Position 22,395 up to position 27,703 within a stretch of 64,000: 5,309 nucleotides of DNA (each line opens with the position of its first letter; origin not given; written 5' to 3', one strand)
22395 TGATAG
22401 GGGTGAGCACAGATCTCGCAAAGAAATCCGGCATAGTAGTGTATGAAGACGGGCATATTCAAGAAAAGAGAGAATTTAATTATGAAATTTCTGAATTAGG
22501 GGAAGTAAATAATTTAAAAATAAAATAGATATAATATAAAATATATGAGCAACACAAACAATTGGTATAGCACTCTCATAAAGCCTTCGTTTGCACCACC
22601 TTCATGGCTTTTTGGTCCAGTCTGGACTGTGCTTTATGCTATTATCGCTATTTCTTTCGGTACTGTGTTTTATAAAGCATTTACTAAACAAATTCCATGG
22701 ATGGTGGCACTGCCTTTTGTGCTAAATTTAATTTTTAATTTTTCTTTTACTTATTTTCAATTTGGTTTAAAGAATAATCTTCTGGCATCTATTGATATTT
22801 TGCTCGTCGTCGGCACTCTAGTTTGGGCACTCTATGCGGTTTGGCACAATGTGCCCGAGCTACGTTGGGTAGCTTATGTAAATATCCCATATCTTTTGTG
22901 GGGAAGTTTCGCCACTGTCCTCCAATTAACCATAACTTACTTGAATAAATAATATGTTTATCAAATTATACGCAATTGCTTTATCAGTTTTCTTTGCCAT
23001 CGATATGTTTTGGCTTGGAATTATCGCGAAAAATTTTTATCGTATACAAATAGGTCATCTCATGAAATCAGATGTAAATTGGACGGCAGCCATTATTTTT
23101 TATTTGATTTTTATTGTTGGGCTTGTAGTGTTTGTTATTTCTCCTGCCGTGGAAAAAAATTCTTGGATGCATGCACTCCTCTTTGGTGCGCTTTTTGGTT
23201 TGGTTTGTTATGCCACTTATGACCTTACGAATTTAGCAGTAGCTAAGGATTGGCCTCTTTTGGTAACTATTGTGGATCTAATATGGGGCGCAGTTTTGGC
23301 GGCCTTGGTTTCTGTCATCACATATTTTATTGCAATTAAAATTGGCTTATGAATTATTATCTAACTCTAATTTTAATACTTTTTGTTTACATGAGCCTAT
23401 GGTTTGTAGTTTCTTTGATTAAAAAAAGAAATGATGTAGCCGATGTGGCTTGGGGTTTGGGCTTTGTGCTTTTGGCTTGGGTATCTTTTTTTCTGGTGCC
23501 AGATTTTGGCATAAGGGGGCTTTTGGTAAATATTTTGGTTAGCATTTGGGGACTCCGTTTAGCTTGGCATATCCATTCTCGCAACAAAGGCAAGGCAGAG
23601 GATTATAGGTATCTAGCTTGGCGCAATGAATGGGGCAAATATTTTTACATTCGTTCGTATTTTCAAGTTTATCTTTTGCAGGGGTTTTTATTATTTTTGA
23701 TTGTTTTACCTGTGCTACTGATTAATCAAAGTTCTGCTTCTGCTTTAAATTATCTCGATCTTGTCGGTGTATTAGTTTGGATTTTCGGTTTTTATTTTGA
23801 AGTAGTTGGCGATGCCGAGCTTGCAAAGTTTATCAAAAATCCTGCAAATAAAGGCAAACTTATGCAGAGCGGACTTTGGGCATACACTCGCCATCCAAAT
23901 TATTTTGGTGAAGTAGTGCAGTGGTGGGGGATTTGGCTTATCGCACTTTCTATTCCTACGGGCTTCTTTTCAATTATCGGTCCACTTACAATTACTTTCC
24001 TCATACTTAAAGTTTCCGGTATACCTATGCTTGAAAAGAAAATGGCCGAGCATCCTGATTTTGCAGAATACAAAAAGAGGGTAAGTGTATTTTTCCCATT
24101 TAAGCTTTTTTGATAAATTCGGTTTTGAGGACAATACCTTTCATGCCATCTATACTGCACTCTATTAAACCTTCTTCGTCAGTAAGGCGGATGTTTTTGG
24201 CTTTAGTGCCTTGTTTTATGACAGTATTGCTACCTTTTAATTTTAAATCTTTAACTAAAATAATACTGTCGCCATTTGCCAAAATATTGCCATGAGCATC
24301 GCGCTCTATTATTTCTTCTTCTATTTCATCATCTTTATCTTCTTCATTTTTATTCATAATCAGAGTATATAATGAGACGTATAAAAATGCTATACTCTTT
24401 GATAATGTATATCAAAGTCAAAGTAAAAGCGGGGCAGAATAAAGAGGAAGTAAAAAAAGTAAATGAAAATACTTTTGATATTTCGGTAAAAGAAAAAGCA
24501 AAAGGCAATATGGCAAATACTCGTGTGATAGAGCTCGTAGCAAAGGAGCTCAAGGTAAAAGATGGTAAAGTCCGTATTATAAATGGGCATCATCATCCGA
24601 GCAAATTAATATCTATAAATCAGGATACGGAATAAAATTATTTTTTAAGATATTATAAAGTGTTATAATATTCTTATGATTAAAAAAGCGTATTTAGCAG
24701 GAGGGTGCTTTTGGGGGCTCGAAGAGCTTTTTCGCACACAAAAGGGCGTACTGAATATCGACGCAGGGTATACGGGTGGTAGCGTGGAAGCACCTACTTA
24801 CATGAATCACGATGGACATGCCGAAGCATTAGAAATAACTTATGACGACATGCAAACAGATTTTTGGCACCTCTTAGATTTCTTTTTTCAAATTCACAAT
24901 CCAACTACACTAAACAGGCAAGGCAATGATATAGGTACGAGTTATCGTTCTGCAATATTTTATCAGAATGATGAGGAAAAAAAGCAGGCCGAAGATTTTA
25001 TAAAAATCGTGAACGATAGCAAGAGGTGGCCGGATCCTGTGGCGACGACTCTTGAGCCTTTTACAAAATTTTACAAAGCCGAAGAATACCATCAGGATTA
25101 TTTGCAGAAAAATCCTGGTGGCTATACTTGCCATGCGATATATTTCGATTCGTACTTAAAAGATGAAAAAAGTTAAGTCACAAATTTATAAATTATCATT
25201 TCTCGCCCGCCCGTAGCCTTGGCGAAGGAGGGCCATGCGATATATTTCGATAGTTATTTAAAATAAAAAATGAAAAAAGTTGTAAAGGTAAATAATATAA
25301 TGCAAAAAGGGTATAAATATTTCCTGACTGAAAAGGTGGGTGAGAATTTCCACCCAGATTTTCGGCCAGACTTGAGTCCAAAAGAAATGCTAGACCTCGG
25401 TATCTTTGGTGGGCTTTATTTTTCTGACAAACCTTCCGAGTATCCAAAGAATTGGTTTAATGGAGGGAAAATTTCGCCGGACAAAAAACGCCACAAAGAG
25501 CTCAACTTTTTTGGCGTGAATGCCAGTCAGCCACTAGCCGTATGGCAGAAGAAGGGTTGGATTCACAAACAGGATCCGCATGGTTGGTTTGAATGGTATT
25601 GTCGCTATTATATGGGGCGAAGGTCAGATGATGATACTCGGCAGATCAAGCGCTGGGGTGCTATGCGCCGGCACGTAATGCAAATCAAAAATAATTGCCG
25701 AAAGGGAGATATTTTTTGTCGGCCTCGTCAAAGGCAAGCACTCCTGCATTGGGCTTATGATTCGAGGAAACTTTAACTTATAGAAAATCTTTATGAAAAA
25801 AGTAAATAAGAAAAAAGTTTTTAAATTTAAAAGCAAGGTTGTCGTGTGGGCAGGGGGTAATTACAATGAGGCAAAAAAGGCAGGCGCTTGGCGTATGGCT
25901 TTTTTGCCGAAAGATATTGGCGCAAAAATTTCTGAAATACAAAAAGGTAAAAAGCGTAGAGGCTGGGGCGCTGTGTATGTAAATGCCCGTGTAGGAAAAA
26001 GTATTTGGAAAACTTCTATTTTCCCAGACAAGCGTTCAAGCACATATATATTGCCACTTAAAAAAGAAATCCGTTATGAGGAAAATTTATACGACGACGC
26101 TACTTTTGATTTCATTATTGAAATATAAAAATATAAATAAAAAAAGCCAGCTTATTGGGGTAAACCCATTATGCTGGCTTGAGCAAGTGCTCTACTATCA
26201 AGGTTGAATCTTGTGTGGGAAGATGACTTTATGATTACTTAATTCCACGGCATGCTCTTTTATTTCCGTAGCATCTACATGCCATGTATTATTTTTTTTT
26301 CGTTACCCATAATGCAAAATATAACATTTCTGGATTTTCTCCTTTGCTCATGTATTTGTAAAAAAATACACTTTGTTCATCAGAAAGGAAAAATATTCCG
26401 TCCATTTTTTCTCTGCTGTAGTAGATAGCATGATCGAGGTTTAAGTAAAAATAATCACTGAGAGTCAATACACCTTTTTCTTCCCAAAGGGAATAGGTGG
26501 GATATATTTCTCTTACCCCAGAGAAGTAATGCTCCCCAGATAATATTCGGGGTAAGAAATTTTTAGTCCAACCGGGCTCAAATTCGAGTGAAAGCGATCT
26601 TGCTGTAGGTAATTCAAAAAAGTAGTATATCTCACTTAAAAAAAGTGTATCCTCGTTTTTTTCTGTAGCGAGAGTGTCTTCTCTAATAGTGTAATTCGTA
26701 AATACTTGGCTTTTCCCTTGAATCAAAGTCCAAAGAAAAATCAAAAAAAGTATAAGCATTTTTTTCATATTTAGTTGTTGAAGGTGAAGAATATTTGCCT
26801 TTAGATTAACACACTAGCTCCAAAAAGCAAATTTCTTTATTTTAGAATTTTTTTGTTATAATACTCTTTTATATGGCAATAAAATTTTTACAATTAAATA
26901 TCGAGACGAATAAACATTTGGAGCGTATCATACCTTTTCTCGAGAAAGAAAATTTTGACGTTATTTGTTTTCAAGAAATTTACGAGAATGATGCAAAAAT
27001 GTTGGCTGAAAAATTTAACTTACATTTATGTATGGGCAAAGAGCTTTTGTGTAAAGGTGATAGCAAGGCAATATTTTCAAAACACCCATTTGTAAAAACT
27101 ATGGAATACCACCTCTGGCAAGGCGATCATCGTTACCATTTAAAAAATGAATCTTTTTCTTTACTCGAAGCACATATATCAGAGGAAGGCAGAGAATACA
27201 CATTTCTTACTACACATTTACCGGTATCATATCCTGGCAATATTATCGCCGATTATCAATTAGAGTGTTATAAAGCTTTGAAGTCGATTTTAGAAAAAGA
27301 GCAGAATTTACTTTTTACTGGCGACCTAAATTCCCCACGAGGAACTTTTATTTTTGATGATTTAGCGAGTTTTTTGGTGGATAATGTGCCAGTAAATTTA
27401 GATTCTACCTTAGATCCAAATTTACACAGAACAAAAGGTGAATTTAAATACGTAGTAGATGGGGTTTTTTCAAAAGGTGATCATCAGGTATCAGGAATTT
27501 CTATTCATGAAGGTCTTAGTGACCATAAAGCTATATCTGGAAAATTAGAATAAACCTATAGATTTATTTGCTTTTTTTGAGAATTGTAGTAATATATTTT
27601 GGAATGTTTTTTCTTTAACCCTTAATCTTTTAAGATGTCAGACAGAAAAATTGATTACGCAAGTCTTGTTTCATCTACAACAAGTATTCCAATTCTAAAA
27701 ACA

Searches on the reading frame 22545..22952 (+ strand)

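Call 16: search_protein_families(library=pfam, proteins=[window:22545-22952:+], max_evalue=0.001)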
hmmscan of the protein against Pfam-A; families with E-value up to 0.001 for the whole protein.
window:22545-22952:+ (135 aa): 1 family
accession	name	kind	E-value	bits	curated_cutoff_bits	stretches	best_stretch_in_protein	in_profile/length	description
PF03073.20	TspO_MBR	-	5.5e-28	98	24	1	3-132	19-144/145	TspO/MBR family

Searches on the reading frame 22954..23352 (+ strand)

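Call 16: search_protein_families(library=pfam, proteins=[window:22954-23352:+], max_evalue=0.001)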
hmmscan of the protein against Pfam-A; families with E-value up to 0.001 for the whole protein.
window:22954-23352:+ (132 aa): 1 family
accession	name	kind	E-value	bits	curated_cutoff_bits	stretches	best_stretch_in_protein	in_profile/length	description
PF09945.14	DUF2177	-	3.1e-47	160.2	26.9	1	3-124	2-123/124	Predicted membrane protein (DUF2177)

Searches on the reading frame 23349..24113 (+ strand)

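Call 16: search_protein_families(library=pfam, proteins=[window:23349-24113:+], max_evalue=0.001)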
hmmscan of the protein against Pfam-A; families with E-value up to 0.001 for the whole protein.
window:23349-24113:+ (254 aa): 4 families
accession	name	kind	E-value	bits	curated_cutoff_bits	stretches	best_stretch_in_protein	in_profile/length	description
PF06966.17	DUF1295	-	6.9e-74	248.7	20.4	1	18-245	1-235/235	Protein of unknown function (DUF1295)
PF02544.21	Steroid_dh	-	3.7e-10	40.4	22.6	1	136-251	41-148/150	3-oxo-5-alpha-steroid 4-dehydrogenase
PF04191.18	PEMT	-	2.7e-05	25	25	1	160-229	26-99/105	Phospholipid methyltransferase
PF04140.19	ICMT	-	3.9e-05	24.4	24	1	166-193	30-57/95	Isoprenylcysteine carboxyl methyltransferase (ICMT) family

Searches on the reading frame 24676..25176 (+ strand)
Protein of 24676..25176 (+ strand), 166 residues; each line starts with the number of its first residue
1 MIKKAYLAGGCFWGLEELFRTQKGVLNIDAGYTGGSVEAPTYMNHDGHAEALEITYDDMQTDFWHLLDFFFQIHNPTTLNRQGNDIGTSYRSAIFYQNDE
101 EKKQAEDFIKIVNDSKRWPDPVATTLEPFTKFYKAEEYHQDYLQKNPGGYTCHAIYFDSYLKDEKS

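Call 16: search_protein_families(library=pfam, proteins=[window:24676-25176:+], max_evalue=0.001)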
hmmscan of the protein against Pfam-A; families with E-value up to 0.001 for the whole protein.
window:24676-25176:+ (166 aa): 1 family
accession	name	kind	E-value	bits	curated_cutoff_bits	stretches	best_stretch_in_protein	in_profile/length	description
PF01625.27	PMSR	-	6.1e-58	195.8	23.7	1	4-151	1-152/153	Peptide methionine sulfoxide reductase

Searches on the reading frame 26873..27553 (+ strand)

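Call 16: search_protein_families(library=pfam, proteins=[window:26873-27553:+], max_evalue=0.001)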
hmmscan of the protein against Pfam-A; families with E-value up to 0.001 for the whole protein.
window:26873-27553:+ (226 aa): 1 family
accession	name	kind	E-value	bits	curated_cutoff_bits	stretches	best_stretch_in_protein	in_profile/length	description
PF03372.29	Exo_endo_phos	-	7.8e-10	39.3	24.5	1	8-218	3-225/225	Endonuclease/Exonuclease/phosphatase family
